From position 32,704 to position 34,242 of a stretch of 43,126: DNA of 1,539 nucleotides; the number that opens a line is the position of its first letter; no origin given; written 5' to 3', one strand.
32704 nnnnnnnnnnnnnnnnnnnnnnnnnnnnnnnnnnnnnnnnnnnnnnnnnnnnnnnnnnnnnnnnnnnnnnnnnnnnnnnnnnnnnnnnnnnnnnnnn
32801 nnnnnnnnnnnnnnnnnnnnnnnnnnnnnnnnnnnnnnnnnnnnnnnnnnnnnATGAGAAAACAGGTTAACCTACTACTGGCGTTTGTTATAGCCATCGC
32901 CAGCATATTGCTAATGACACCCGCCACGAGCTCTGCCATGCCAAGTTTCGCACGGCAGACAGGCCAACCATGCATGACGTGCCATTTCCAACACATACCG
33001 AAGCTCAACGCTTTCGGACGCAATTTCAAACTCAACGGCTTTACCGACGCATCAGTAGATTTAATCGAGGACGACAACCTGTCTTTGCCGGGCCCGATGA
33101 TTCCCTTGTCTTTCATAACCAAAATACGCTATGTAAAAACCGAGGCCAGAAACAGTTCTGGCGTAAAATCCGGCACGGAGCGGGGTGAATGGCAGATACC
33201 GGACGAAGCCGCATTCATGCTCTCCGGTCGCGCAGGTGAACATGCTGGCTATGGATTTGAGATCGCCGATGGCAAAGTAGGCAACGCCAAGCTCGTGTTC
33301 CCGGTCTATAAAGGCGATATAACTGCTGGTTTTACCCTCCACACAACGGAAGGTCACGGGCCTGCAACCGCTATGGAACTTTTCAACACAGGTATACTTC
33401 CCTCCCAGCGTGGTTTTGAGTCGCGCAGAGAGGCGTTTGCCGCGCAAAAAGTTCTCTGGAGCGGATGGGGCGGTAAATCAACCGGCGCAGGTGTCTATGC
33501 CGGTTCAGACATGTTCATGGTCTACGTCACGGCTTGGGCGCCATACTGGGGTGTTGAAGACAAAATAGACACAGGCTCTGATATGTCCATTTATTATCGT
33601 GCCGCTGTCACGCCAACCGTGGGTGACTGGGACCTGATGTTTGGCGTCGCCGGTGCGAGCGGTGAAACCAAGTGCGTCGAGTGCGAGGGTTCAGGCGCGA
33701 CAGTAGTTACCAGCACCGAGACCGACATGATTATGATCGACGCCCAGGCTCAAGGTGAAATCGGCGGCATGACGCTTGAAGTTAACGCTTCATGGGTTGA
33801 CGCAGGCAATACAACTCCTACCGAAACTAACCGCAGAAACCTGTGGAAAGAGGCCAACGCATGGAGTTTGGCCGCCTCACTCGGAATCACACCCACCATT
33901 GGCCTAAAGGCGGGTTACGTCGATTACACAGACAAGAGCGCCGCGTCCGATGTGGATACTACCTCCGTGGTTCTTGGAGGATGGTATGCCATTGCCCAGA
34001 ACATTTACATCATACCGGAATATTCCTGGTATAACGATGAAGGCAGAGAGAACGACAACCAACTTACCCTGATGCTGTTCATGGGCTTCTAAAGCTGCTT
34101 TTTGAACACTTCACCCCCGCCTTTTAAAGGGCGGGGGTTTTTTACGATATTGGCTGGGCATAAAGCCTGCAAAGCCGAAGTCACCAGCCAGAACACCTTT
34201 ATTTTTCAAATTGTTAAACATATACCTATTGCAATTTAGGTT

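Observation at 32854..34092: Cyc2-like fused monohaem cytochrome-porin: candidate outer-membrane Fe(II) oxidase or extracellular electron-transfer conduit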

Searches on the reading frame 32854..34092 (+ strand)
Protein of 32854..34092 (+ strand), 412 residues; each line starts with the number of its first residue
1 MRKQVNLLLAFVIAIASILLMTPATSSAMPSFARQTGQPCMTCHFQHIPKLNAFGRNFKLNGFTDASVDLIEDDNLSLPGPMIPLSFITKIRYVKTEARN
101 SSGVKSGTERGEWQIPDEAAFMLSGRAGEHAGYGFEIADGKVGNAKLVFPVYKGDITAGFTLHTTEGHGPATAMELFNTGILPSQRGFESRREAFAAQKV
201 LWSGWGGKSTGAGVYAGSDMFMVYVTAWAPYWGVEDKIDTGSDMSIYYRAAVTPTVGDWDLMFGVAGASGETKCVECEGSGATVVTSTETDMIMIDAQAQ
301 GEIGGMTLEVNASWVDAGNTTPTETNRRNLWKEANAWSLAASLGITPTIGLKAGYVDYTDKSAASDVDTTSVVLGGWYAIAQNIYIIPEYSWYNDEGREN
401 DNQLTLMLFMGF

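Call 3: search_protein_families(library=pfam, proteins=[window:32854-34092:+], max_evalue=1)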
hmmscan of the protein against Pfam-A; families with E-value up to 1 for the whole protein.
window:32854-34092:+ (412 aa): 2 families
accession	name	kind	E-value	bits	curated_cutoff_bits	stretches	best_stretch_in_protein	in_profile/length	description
PF13609.12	Porin_4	-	0.00014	22.2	27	1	217-403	115-283/310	Gram-negative porin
PF00684.25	DnaJ_CXXCXGXG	-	0.37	11.5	32.7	1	270-293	14-38/65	DnaJ central domain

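Call 4: search_protein_families(library=ncbifam, proteins=[window:32854-34092:+], max_evalue=1)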
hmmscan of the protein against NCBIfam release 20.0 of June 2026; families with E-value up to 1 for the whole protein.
window:32854-34092:+ (412 aa): 0 families

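Call 6: find_homologous_proteins(query=window:32854-34089:+)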
Query window:32854-34089:+ (412 aa): 514 proteins with E <= 0.001 among 6228 candidates; the best 120 are listed.
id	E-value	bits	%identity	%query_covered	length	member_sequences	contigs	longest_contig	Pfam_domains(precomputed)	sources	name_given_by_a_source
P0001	9.1e-263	889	92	100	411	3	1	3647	-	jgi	-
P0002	6.6e-134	465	54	95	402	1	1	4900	-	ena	-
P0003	8.4e-121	422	48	100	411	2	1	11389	-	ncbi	-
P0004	4.8e-118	413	48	100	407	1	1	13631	-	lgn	-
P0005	6.9e-117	409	48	100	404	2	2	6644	-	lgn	-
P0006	1.7e-113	398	48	100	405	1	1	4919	-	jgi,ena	-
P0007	2.5e-111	391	47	100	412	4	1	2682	-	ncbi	-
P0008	2.0e-109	384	46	100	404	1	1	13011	PF13609.13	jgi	-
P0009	1.6e-106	375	48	95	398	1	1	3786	-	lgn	-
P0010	9.0e-105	369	48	100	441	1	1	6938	-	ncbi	-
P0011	1.5e-99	352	44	100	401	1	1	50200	-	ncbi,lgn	-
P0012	5.4e-99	350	46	100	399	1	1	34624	-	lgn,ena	-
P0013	8.1e-99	349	46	100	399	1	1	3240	-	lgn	-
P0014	1.7e-98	348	46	100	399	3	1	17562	-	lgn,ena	-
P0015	1.3e-95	339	44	100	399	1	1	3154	-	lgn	-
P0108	4.5e-53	199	35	97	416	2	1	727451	-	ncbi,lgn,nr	ncbi:hypothetical protein E0L29_01465 [Chlorobium sp. N1]|nr:hypothetical protein E0L29_01465 [Chlor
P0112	8.0e-53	198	34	98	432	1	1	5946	-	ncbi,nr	ncbi:MAG: OprO/OprP family phosphate-selective porin [Deltaproteobacteria bacterium]|nr:OprO/OprP fa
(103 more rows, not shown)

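Call 13: find_encoding_contigs(protein=window:32854-34092:+, flank=10000, max_places=6)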
Protein window:32854-34092:+ (412 aa): no gene with exactly this product is on record in the collection.

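Call 16: find_related_loci(query=A1, collection=genome_contigs, flank=8000)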
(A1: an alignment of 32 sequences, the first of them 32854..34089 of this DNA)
Query A1 (412 aa) in genome_contigs; peptide patterns used: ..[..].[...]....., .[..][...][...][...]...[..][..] (x = any residue, [..] = any of these).
451 stretches matched a pattern; 349 encode a relative of the query (tblastn E <= 1e-3); the best 80 are kept; 80 distinct loci.
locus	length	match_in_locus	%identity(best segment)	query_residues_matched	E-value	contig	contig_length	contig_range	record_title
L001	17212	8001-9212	47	1-412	2e-116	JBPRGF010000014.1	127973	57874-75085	MAG: Candidatus Nitrospinota bacterium M3_3B_026 megahit_564165, whole genome shotgun sequence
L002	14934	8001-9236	47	1-412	8e-116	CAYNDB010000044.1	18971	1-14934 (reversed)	MAG TPA_asm: uncultured Nitrospinota bacterium isolate SRP128015_co1_477 genome assembly, contig: NODE_3981_length_18971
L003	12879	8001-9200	44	3-412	1e-105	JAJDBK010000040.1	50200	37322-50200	MAG: Nitrospinaceae bacterium isolate OFTM379 OFTM379_39, whole genome shotgun sequence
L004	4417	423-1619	46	1-412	1e-105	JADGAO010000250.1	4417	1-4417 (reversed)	MAG: Nitrospinota bacterium isolate nNGHbin12 nNGH_bin12_NODE_250_length_4417_cov_11.655971, whole genome shotgun sequen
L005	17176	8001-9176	43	12-412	3e-97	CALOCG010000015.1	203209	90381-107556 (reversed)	MAG: Nitrospinota bacterium isolate LOGT_bin.0048 genome assembly, contig: contig_56628, whole genome shotgun sequence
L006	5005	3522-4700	45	3-408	1e-95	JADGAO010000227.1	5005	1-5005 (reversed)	MAG: Nitrospinota bacterium isolate nNGHbin12 nNGH_bin12_NODE_227_length_5005_cov_7.063838, whole genome shotgun sequenc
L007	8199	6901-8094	43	1-412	6e-104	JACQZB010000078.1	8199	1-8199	MAG: Nitrospinota bacterium isolate NC_groundwater_1556_Pr4_S-0.65um_63_8 SR1-18-Sp65_coassembly_scaffold_215610, whole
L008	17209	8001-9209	43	1-412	1e-92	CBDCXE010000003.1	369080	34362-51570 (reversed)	MAG: Nitrospinota bacterium isolate 1a5c112f-530b-4853-b9c3-525a2f2da88a genome assembly, contig: contig_3, whole genome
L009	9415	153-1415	39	3-412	2e-81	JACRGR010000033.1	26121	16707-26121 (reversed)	MAG: Nitrospinota bacterium isolate NC_groundwater_1756_Pr3_B-0.1um_59_45 SR-2_scaffold_141_1310943, whole genome shotgu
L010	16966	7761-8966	38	3-408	1e-80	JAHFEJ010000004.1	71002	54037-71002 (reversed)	MAG: Nitrospinales bacterium isolate nzgw266 NODE_90_length_71003_cov_3.806016, whole genome shotgun sequence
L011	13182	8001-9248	37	1-412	8e-78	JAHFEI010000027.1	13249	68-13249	MAG: Nitrospinales bacterium isolate nzgw265 NODE_10144_length_13250_cov_3.578490, whole genome shotgun sequence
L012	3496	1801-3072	37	1-412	3e-74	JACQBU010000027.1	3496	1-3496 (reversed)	MAG: Nitrospinota bacterium isolate NC_groundwater_950_Pr1_S-0.2um_59_16 Montesol18-Sp2_coassembly_scaffold_272744, whol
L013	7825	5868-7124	35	3-408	5e-71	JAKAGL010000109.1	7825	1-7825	MAG: bacterium isolate WY2.bin26 NODE_16353_length_7825_cov_1.189530, whole genome shotgun sequence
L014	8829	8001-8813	46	1-277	7e-69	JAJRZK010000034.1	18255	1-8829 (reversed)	MAG: Nitrospirae bacterium isolate Dive96_bin4.192 k141_2413398, whole genome shotgun sequence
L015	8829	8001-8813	45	1-277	5e-67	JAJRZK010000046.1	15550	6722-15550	MAG: Nitrospirae bacterium isolate Dive96_bin4.192 k141_3422782, whole genome shotgun sequence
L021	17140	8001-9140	40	23-408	5e-77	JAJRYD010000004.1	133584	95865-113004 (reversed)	MAG: Nitrospirae bacterium isolate Dive96_bin3.244 k141_323167, whole genome shotgun sequence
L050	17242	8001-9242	35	1-412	9e-56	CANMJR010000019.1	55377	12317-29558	MAG: Helicobacteraceae bacterium isolate ZH-15may19-122 genome assembly, contig: ZH-15May19-c940, whole genome shotgun s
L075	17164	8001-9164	34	6-397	6e-53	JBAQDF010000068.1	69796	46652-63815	MAG: Sideroxyarcus sp. isolate MFD03280_ilm_asm_bin37 k127_125675, whole genome shotgun sequence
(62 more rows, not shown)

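Call 24: predict_structure(alignment_id=A1)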
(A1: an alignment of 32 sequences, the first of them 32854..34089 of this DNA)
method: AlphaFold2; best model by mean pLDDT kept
length: 412 residues; sequences in the alignment: 32
mean_pLDDT: 81.7   pTM: 0.80
mean pLDDT of the five models: 81.7, 81.5, 79.4, 79.4, 78.2
residues with pLDDT >= 90: 185; 70-90: 150; 50-70: 38; < 50: 39
segments of 3 or more residues with pLDDT < 50: 19-43, 69-72, 78-82
pLDDT, mean of each block of 10 residues (from residue 1): 63 60 29 30 54 76 67 49 69 95 88 90 79 84 89 93 90 88 82 94 84 94 94 65 93 91 96 76 81 95 88 93 83 96 89 97 95 94 88 95 94 76
secondary structure, 60 per line:
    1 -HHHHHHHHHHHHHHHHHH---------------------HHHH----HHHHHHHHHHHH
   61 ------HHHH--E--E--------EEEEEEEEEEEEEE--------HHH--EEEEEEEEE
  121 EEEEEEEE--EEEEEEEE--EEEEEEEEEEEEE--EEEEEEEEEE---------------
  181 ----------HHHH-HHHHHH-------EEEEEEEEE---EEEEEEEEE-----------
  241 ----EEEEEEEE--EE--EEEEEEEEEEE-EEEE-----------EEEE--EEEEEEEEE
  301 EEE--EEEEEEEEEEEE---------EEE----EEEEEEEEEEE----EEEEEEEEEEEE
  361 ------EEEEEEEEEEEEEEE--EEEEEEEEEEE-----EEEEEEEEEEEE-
elements in order: H2-19 H41-44 H49-60 H67-70 E85-98 E112-128 E131-138 E141-153 E156-165 H191-194 H196-201 E209-217 E221-229 E245-252 E259-269 E271-274 E286-289 E292-303 E306-317 E327-329 E334-344 E349-360 E367-381 E384-394 E400-411

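Call 26: search_solved_structures(query=A1, max_evalue=1)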
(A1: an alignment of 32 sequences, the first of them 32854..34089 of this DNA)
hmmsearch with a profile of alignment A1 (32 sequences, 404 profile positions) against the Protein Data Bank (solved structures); distinct sequences matched with E-value up to 1: 0.

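Call 27: fold_search(model_id=the predicted structure, library=pdb)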
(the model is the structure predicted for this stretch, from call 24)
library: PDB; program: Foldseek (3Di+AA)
matches with E <= 10: 970; with E <= 0.001: 264
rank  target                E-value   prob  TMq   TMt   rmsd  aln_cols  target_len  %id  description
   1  5oyk                  3.0e-11  1.00  0.47  0.58   7.2       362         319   14  Outer-membrane expressed OmpT of Vibrio cholerae (released 2018-04-25)
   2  3a2s_X                3.1e-10  1.00  0.47  0.55   7.0       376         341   12  Crystal Structure of outer membrane protein PorB from Neisseria meningitidis in complex with sucrose (released 2010-04-07)
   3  8wv0_A                3.2e-10  1.00  0.46  0.55   6.9       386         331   13  Outer membrane porin of Burkholderia pseudomallei (BpsOmp38) (released 2024-10-30)
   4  8wv0_B                5.5e-10  1.00  0.44  0.52   7.4       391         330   13  Outer membrane porin of Burkholderia pseudomallei (BpsOmp38) (released 2024-10-30)
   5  6ehe                  8.0e-10  1.00  0.46  0.60   7.6       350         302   15  OmpTdeltaL8 (loop L8 deletion mutant of OmpT), an outer membrane protein of Vibrio cholerae (released 2018-04-25)
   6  6ehd                  1.4e-09  1.00  0.45  0.55   8.2       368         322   13  OmpT (in-vitro folded), an outer membrane protein of Vibrio cholerae (released 2018-04-25)
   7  8jto                  2.0e-09  1.00  0.44  0.51   7.2       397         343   14  Outer membrane porin of Burkholderia pseudomallei (BpsOmp38) in complex with ceftazidime (released 2024-06-26)
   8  4aui_A                3.3e-09  1.00  0.47  0.60   6.8       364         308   11  STRUCTURE AND FUNCTION OF THE PORB PORIN FROM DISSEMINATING N. GONORRHOEAE (released 2012-10-10)
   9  4azl_A                5.4e-09  1.00  0.43  0.43  11.7       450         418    6  In meso structure of alginate transporter, AlgE, from Pseudomoas aeruginosa, PAO1, crystal form 2. (released 2013-07-03)
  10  5d5d                  6.3e-09  1.00  0.43  0.44   9.2       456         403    8  In meso in situ serial X-ray crystallography structure of AlgE at 100 K (released 2016-01-13)
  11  3sys_B                9.7e-09  1.00  0.42  0.46  11.1       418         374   10  Improved crystal structure of Pseudomonas aeruginosa OccK1 (OpdK) (released 2012-02-08)
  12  2fgq                  1.1e-08  1.00  0.49  0.59   6.1       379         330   12  High resolution X-ray structure of Omp32 in complex with malate (released 2006-01-31)
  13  2y0l                  1.1e-08  1.00  0.43  0.49   9.8       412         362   10  Crystal Structure of Pseudomonas Aeruginosa OpdO (released 2011-12-21)
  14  4xnl                  1.1e-08  1.00  0.44  0.43   9.9       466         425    7  X-ray structure of AlgE2 (released 2015-06-03)
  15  7de8                  1.1e-08  1.00  0.43  0.50   7.5       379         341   10  Crystal Structure of outer membrane protein PorB with G103K mutations from Neisseria meningitidis W135 (released 2021-03-31)
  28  2o4v_A                4.7e-08  1.00  0.49  0.50   7.6       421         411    9  An arginine ladder in OprP mediates phosphate specific transfer across the outer membrane (released 2006-12-26)
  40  4rjw                  1.2e-07  1.00  0.51  0.50   7.4       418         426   10  Crystal structure of Pseudomonas aeruginosa OprO (released 2015-10-21)
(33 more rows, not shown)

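Call 63: find_homologous_proteins(query=L050:8001-9239:+)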
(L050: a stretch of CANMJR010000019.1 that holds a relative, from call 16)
Query L050:8001-9239:+ (413 aa): 1550 proteins with E <= 0.001 among 8000 candidates; the best 120 are listed.
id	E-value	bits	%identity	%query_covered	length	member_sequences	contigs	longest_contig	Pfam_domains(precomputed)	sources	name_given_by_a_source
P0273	1.6e-267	905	100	100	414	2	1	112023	-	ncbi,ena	-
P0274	7.6e-234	794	87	99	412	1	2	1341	-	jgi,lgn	-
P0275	3.3e-207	706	78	100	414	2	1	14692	-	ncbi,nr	ncbi:MAG: hypothetical protein Q7S59_00275 [Sulfurimonas sp.]|nr:hypothetical protein [Sulfurimonas 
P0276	7.2e-201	685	75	100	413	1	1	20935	-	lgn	-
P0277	6.0e-200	682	74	100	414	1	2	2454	-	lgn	-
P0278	2.5e-185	634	72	95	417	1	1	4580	-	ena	-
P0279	7.4e-176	603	67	97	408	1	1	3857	-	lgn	-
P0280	6.9e-159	547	61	100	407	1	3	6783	-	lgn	-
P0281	9.3e-158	543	62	100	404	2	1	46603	-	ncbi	-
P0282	5.9e-157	541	63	95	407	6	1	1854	-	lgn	-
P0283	1.4e-156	539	61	95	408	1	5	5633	PF13609.13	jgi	jgi:hypothetical protein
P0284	1.9e-156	539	61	95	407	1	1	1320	-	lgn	-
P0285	2.9e-156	538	60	100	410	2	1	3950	PF13609.13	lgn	-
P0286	6.6e-155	534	60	100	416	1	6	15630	-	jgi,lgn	jgi:hypothetical protein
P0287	1.9e-154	532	60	100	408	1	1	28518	-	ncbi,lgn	-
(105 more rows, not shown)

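Call 68: find_encoding_contigs(protein=P0001, flank=4000, max_places=2)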
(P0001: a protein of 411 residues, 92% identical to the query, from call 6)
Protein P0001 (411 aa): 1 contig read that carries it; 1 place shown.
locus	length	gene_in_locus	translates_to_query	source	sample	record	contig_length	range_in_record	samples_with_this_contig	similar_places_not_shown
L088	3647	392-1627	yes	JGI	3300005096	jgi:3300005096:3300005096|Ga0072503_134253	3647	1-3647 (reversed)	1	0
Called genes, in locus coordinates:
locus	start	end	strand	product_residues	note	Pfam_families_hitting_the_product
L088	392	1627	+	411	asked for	-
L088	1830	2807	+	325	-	-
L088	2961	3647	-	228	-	?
